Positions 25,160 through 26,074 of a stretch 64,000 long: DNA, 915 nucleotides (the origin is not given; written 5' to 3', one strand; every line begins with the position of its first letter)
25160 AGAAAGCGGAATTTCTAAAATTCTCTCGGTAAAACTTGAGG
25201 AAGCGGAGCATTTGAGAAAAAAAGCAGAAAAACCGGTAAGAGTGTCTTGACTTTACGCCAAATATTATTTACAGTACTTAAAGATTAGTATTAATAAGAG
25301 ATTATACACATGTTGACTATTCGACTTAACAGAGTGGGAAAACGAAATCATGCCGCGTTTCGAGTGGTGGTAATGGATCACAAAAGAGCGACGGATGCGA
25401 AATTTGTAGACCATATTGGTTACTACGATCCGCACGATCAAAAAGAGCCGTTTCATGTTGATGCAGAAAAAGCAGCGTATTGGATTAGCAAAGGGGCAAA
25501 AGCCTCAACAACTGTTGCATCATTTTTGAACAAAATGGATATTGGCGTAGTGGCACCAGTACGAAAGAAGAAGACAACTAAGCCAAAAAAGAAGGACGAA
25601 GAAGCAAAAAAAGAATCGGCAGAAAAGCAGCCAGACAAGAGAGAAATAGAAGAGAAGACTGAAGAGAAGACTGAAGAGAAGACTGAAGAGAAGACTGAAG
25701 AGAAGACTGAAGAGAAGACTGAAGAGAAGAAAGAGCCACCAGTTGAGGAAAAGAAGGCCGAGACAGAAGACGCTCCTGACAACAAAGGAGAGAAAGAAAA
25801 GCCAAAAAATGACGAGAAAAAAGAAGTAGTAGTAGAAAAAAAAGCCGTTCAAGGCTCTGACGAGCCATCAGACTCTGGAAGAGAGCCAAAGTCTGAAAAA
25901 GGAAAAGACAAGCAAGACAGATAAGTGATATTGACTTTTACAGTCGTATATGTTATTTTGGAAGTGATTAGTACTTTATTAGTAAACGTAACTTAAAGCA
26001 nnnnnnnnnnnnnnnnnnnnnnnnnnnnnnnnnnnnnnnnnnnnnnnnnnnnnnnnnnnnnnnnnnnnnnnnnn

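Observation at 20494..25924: Lys/Glu-rich C-terminal extensions on bL32, NusB and bS16, the last built from a perfect 12-bp tandem repeat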

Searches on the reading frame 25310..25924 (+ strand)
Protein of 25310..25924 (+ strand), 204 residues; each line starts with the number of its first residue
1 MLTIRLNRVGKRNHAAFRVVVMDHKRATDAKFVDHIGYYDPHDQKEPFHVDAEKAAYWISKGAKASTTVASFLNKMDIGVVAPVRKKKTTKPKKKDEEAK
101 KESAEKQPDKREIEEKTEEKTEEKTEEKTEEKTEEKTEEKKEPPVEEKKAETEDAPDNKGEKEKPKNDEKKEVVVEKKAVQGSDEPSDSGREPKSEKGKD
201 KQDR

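Call 4: search_protein_families(library=pfam, proteins=[window:25310-25924:+], max_evalue=0.01)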
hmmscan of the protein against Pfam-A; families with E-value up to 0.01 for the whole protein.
window:25310-25924:+ (204 aa): 2 families
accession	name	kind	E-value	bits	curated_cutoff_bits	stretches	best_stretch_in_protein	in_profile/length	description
PF00886.24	Ribosomal_S16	-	6.9e-18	64.8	27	1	8-66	1-62/62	Ribosomal protein S16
PF21925.1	XRCC4_C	-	0.0015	19.5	27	1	60-143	24-107/112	XRCC4 C-terminal region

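Call 9: find_homologous_proteins(query=window:25310-25924:+, max_evalue=0.00001)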
Query window:25310-25924:+ (204 aa): 164 proteins with E <= 0.00001 among 8000 candidates; the best 120 are listed.
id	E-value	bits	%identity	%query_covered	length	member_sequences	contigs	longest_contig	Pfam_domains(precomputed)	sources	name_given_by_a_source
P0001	9.8e-102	357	90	100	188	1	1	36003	PF00886.25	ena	-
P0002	2.9e-34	137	59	50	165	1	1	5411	PF00886.25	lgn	-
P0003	4.2e-32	130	59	47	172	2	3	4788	PF00886.25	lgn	-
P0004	2.8e-25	107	40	51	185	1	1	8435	PF00886.25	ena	-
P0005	1.3e-21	95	49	40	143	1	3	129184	PF00886.25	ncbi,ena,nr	ncbi:MAG: 30S ribosomal protein S16 [Candidatus Pacebacteria bacterium]|nr:30S ribosomal protein S16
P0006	1.8e-20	92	42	40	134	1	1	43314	PF00886.25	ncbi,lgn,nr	ncbi:MAG: 30S ribosomal protein S16 [Candidatus Kerfeldbacteria bacterium]|nr:30S ribosomal protein 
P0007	6.6e-19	87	32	64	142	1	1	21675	PF00886.25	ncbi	ncbi:30S ribosomal protein S16 [Patescibacteria group bacterium]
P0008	4.3e-18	84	37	79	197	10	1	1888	PF00886.25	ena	-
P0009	4.5e-18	84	49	40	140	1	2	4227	PF00886.25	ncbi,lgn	-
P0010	5.4e-18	84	37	52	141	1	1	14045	PF00886.25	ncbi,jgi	-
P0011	8.6e-18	83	41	38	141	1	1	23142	PF00886.25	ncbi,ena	-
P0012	1.7e-17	82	44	59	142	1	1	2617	PF00886.25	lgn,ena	-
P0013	6.1e-17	80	45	53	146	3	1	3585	PF00886.25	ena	-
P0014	1.0e-16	79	41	71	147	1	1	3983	PF00886.25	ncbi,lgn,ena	-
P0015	1.1e-16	79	45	57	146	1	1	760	PF00886.25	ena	-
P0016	2.3e-16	78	44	36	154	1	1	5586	PF00886.25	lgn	-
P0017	4.8e-16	77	47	79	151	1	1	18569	PF00886.25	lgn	-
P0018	9.0e-16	76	39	64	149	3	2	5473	PF00886.25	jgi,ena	-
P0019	1.0e-15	76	36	43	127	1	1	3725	PF00886.25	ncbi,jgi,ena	-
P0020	1.2e-15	76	41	37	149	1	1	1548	PF00886.25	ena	-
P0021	1.9e-15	75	27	64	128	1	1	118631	PF00886.25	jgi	jgi:small subunit ribosomal protein S16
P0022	2.3e-15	75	35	66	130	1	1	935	PF00886.25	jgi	-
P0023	2.8e-15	75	41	36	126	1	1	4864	PF00886.25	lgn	-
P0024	6.7e-15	73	40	74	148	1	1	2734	PF00886.25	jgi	jgi:small subunit ribosomal protein S16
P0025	7.8e-15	73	30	71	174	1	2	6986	PF00886.25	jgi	jgi:small subunit ribosomal protein S16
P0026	7.9e-15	73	36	68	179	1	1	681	PF00886.25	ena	-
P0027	1.2e-14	73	42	40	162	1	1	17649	PF00886.25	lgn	-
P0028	1.4e-14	72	40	51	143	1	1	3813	PF00886.25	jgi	-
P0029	1.9e-14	72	37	58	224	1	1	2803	PF00886.25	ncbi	-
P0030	2.8e-14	71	35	40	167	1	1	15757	PF00886.25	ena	-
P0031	3.9e-14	71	41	36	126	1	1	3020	PF00886.25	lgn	-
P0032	4.0e-14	71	38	38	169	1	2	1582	PF00886.25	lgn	-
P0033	4.8e-14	71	39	73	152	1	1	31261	PF00886.25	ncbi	-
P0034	5.2e-14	71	38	38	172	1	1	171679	PF00886.25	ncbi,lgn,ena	-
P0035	5.7e-14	70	35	75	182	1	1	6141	PF00886.25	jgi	jgi:small subunit ribosomal protein S16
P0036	7.7e-14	70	41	58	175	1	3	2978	PF00886.25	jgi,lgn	jgi:small subunit ribosomal protein S16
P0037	8.8e-14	70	35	58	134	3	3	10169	PF00886.25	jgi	jgi:small subunit ribosomal protein S16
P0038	1.2e-13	69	36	74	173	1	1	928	PF00886.25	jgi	jgi:small subunit ribosomal protein S16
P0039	1.4e-13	69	43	40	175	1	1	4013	PF00886.25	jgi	jgi:small subunit ribosomal protein S16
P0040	1.7e-13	69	32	57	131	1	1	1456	PF00886.25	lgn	-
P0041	1.8e-13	69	36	69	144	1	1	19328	PF00886.25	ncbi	-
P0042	1.8e-13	69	29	65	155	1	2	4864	PF00886.25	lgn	-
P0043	2.1e-13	69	40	49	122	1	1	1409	PF00886.25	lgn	-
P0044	2.4e-13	68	35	67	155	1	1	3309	PF00886.25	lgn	-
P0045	2.4e-13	68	37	38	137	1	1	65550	PF00886.25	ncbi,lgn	-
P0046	3.9e-13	68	37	66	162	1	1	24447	PF00886.25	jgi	-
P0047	4.1e-13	68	40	63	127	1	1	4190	PF00886.25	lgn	-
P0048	5.0e-13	67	35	64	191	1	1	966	PF00886.25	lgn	-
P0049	5.3e-13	67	40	47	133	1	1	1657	PF00886.25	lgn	-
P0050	5.4e-13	67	39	37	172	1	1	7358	PF00886.25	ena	-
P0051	7.4e-13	67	40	38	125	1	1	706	PF00886.25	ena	-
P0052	8.3e-13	67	37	60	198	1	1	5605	PF00886.25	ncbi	-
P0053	8.6e-13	67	38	74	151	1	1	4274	PF00886.25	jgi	jgi:small subunit ribosomal protein S16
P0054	1.1e-12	66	36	49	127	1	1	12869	PF00886.25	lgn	-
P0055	1.1e-12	66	35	60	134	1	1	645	PF00886.25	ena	-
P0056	1.2e-12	66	38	60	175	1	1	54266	PF00886.25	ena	-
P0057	1.7e-12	66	40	36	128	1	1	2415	PF00886.25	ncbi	-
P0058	1.9e-12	66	30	60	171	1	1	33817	PF00886.25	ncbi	-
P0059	1.9e-12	65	38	36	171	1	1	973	PF00886.25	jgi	-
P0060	2.3e-12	65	39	67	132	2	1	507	PF00886.25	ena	-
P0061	2.8e-12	65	36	69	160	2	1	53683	PF00886.25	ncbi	-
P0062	2.8e-12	65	33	65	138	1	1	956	PF00886.25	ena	-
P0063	3.1e-12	65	29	58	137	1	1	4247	PF00886.25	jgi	-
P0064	3.3e-12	65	36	71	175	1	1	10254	PF00886.25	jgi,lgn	jgi:small subunit ribosomal protein S16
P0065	4.1e-12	64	29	66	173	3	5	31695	PF00886.25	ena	-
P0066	5.1e-12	64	34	62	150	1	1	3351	PF00886.25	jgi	jgi:small subunit ribosomal protein S16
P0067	5.2e-12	64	32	62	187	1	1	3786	PF00886.25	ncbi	-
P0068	5.5e-12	64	41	36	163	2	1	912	PF00886.25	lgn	-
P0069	6.4e-12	64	39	38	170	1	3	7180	PF00886.25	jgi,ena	-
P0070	7.4e-12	64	35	35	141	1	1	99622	PF00886.25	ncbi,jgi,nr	ncbi:MAG: 30S ribosomal protein S16 [Alphaproteobacteria bacterium GM202ARS2]|nr:30S ribosomal prote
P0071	8.1e-12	63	37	51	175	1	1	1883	PF00886.25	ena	-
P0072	1.1e-11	63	38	36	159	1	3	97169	PF00886.25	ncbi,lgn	-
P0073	1.1e-11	63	37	74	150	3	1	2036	PF00886.25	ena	-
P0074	4.9e-11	61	37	60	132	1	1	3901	PF00886.25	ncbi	-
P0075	5.5e-11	61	34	65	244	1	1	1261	PF00886.25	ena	-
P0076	7.2e-11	60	31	66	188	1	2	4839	PF00886.25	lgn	-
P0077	8.4e-11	60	42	47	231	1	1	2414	PF00886.25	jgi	-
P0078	8.8e-11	60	35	48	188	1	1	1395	PF00886.25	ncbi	-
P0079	8.9e-11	60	25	74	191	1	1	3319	PF00886.25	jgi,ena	-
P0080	9.6e-11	60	35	62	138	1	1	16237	PF00886.25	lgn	-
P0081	1.2e-10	60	33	36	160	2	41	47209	PF00886.25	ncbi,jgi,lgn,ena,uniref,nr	ncbi:30S ribosomal protein S16 [Candidatus Falkowbacteria bacterium]|uniref:30S ribosomal protein S1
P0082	1.3e-10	60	40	38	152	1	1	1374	PF00886.25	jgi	-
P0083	1.8e-10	59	37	36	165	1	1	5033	PF00886.25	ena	-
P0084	1.9e-10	59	29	52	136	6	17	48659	PF00886.25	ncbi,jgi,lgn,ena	jgi:small subunit ribosomal protein S16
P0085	2.0e-10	59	36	59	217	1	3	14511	PF00886.25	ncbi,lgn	-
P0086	2.0e-10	59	27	63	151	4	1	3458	PF00886.25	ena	-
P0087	2.1e-10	59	37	34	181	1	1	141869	PF00886.25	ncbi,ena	-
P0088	2.6e-10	59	35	66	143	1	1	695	PF00886.25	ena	-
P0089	2.6e-10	58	33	96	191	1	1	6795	PF00886.25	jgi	-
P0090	3.1e-10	58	33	70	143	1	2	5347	PF00886.25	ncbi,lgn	-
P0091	4.1e-10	58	30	59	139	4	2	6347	PF00886.25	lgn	-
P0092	4.3e-10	58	37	50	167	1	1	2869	PF00886.25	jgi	jgi:small subunit ribosomal protein S16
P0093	5.3e-10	57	47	38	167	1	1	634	PF00886.25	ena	-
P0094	5.8e-10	57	36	48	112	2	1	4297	PF00886.25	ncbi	-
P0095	6.0e-10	57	37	71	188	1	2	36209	PF00886.25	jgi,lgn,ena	-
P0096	7.8e-10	57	39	38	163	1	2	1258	PF00886.25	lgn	-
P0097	8.8e-10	57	31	66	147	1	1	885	PF00886.25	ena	-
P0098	1.2e-9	56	35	67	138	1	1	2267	PF00886.25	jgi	jgi:small subunit ribosomal protein S16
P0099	1.2e-9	56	33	53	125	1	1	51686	PF00886.25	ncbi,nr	ncbi:MAG: 30S ribosomal protein S16 [Patescibacteria group bacterium]|nr:30S ribosomal protein S16 [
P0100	1.3e-9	56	35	32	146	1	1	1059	PF00886.25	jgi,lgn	-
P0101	1.6e-9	56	39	34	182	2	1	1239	PF00886.25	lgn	-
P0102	2.0e-9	56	26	66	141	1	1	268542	PF00886.25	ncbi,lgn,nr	ncbi:30S ribosomal protein S16 [Patescibacteria group bacterium]|nr:30S ribosomal protein S16 [Pates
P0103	2.2e-9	55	32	79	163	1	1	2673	PF00886.25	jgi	-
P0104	2.5e-9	55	32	40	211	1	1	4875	PF00886.25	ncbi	-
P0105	2.9e-9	55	33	58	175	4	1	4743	PF00886.25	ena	-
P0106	3.2e-9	55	35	69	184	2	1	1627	PF00886.25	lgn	-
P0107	3.2e-9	55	36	34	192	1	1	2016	PF00886.25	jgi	-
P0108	3.9e-9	55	32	75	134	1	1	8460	PF00886.25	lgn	-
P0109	4.7e-9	54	37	36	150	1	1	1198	PF00886.25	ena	-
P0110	5.0e-9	54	36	36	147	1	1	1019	PF00886.25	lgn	-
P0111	5.7e-9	54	34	52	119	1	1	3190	PF00886.25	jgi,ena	-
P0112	6.0e-9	54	36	32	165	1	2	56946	PF00886.25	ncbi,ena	-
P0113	6.3e-9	54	31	38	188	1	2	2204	PF00886.25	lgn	-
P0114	6.6e-9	54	36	47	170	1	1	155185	PF00886.25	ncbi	-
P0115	6.8e-9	54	34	59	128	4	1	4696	PF00886.25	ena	-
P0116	8.0e-9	54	37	35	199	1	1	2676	PF00886.25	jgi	jgi:small subunit ribosomal protein S16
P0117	8.4e-9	54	33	58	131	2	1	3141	PF00886.25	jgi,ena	-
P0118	9.4e-9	53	36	34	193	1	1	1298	PF00886.25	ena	-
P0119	1.1e-8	53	34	33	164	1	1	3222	PF00886.25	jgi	jgi:small subunit ribosomal protein S16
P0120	1.3e-8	53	35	36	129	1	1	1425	PF00886.25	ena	-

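Call 11: find_encoding_contigs(protein=P0001, flank=10000, max_places=6)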
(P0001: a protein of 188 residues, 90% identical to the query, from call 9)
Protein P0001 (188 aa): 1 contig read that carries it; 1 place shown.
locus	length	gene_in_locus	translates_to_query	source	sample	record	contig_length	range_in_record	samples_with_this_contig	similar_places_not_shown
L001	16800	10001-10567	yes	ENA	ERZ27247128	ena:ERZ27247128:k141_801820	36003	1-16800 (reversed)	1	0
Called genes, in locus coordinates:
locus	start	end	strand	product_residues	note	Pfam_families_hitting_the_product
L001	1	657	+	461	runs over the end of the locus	PF19295:SufBD_N, PF01458:SUFBD_core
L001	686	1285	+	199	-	PF01458:SUFBD_core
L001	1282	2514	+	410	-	PF00266:Aminotran_5, PF00155:Aminotran_1_2 (faint), PF01053:Cys_Met_Meta_PP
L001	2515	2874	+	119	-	PF01592:NifU_N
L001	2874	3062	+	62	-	PF00301:Rubredoxin, PF21349:RUBY_RBDX (faint)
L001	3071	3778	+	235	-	PF00175:NAD_binding_1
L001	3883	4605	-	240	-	-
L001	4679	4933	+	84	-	-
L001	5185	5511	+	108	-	PF01783:Ribosomal_L32p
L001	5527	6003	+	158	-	PF01029:NusB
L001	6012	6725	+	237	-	PF22935:RM44_endonuclase, PF14622:Ribonucleas_3_3, PF00636:Ribonuclease_3, PF00035:dsrm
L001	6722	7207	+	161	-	PF04306:DUF456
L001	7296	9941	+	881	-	PF02463:SMC_N, PF13175:AAA_15, PF13304:AAA_21 (weak), PF13476:AAA_23, PF13555:AAA_29 (weak), PF13304:AAA_21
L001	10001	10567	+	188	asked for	PF00886:Ribosomal_S16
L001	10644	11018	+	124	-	PF13083:KH_KhpA-B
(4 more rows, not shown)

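Call 12: find_encoding_contigs(protein=window:25310-25924:+, flank=10000, max_places=6)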
Protein window:25310-25924:+ (204 aa): no gene with exactly this product is on record in the collection.

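Call 16: search_solved_structures(query=window:25310-25924:+, max_evalue=0.001, show_alignments=2)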
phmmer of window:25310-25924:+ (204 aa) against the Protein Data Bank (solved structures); distinct sequences matched with E-value up to 0.001: 65 (the best 60 are shown).
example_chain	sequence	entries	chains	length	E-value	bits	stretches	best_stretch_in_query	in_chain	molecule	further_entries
4zer_1p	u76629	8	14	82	1.4e-13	54.4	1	1-75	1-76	30S ribosomal protein S16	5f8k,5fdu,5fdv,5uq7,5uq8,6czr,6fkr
4gkj_P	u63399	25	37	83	1.4e-13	54.4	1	1-75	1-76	30S ribosomal protein S16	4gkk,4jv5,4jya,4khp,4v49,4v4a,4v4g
4k0k_P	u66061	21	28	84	1.4e-13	54.4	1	1-75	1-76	30S ribosomal protein S16 | RIBOSOMAL PROTEIN S16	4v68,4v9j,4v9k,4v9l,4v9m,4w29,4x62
4yhh_P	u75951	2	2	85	1.5e-13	54.3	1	1-75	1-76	30S ribosomal protein S16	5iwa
10px_1p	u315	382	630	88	1.5e-13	54.3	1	1-75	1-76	30S ribosomal protein S16 | S16 RIBOSOMAL PROTEIN | Ribosomal protein S16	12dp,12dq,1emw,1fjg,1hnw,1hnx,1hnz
1jgo_S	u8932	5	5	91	6.4e-12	49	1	1-75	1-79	30S RIBOSOMAL PROTEIN S16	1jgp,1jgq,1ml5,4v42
6ypu_q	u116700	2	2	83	6.9e-12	48.9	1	1-73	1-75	30S ribosomal protein S16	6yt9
6v39_p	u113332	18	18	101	1.3e-11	48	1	1-72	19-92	30S ribosomal protein S16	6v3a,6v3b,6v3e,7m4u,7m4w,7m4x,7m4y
8fmw_P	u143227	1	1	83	3.6e-11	46.5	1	3-79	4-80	30S ribosomal protein S16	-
8crx_P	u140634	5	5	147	1e-10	45.1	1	3-137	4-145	30S ribosomal protein S16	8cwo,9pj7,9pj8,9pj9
9i5v_c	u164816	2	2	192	1.2e-10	44.9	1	3-77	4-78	Small ribosomal subunit protein bS16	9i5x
10fz_P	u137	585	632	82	3.1e-10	43.5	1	1-76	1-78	Small ribosomal subunit protein bS16 | 30S ribosomal protein S16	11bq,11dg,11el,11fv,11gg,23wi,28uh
6q97_u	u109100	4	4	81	3.3e-10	43.4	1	1-76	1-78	30S ribosomal protein S16 | Small ribosomal subunit protein bS16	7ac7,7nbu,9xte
4v6y_AP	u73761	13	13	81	3.4e-10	43.4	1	1-75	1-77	30S ribosomal protein S16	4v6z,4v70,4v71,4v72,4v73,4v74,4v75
4v5h_AP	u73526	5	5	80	3.5e-10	43.3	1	1-75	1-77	30S RIBOSOMAL PROTEIN S16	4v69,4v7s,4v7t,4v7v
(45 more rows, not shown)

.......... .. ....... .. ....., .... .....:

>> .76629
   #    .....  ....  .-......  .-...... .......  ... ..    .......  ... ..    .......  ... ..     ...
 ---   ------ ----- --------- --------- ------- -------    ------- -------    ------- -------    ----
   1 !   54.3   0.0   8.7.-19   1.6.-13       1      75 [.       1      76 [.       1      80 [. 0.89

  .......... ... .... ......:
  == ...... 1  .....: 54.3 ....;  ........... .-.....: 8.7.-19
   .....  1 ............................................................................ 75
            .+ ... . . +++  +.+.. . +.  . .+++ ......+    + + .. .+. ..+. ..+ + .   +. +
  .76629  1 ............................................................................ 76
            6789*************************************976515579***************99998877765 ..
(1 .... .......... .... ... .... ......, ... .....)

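Call 43: find_encoding_contigs(protein=P0002, flank=10000, max_places=3)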
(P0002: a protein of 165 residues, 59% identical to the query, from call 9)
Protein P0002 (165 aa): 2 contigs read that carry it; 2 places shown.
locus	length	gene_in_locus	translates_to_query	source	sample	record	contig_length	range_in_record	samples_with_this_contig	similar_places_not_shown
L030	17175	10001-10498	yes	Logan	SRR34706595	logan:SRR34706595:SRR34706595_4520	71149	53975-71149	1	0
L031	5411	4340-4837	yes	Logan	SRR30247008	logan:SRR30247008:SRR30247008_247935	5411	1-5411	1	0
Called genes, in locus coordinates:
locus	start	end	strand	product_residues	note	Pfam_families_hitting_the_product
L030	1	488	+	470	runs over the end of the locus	PF19295:SufBD_N, PF01458:SUFBD_core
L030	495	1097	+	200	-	PF01458:SUFBD_core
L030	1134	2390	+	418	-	PF00266:Aminotran_5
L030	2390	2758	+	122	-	PF01592:NifU_N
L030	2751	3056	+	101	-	PF01883:FeS_assembly_P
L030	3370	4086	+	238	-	PF00970:FAD_binding_6 (weak), PF00175:NAD_binding_1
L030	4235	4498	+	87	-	PF01783:Ribosomal_L32p (weak)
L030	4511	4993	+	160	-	PF01029:NusB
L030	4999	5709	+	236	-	PF22935:RM44_endonuclase, PF14622:Ribonucleas_3_3, PF00636:Ribonuclease_3, PF00035:dsrm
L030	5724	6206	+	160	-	PF04306:DUF456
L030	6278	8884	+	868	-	PF02463:SMC_N, PF13175:AAA_15, PF13304:AAA_21 (weak), PF13555:AAA_29 (weak), PF13304:AAA_21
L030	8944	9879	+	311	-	-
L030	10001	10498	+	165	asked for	PF00886:Ribosomal_S16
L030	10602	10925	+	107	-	PF13083:KH_KhpA-B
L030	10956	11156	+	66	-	-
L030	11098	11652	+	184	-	-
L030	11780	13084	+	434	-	-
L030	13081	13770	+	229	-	PF01746:tRNA_m1G_MT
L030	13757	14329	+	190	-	-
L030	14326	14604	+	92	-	PF08922:DUF1905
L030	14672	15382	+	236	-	PF09968:DUF2202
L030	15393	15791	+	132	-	PF07883:Cupin_2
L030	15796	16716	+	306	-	-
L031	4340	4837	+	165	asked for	PF00886:Ribosomal_S16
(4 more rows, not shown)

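Call 44: find_encoding_contigs(protein=P0003, flank=10000, max_places=3)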
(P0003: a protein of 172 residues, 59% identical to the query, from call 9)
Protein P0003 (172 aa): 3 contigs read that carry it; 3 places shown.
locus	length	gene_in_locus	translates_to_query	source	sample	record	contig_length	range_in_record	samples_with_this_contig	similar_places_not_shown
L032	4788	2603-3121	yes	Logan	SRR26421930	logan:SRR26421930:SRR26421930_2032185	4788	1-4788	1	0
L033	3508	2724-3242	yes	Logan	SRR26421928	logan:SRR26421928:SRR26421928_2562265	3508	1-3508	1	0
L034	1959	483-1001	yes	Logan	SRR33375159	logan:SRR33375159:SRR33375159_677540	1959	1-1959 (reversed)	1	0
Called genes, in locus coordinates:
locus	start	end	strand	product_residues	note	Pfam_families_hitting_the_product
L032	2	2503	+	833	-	?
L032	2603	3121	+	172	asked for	PF00886:Ribosomal_S16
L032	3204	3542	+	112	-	PF13083:KH_KhpA-B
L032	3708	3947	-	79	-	-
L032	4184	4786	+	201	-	?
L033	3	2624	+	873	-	?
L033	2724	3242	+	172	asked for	PF00886:Ribosomal_S16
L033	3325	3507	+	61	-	?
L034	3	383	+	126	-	?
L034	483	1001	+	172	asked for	PF00886:Ribosomal_S16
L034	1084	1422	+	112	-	PF13083:KH_KhpA-B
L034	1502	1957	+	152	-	?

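Call 63: predict_structure(alignment_id=A1)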
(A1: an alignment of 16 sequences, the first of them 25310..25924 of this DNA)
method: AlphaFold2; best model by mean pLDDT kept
length: 204 residues; sequences in the alignment: 16
mean_pLDDT: 66.7   pTM: 0.42
mean pLDDT of the five models: 66.7, 65.1, 65.0, 61.7, 61.0
residues with pLDDT >= 90: 67; 70-90: 15; 50-70: 54; < 50: 68
segments of 3 or more residues with pLDDT < 50: 96-142, 144-162
pLDDT, mean of each block of 10 residues (from residue 1): 93 95 84 96 94 94 92 85 65 52 41 43 41 43 43 44 51 56 58 61 68
secondary structure, 60 per line:
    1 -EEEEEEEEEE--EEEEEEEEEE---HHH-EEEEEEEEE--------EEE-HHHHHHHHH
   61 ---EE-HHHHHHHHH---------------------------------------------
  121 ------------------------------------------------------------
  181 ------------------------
elements in order: E2-11 E14-23 E31-39 E48-50 H52-60 H67-75
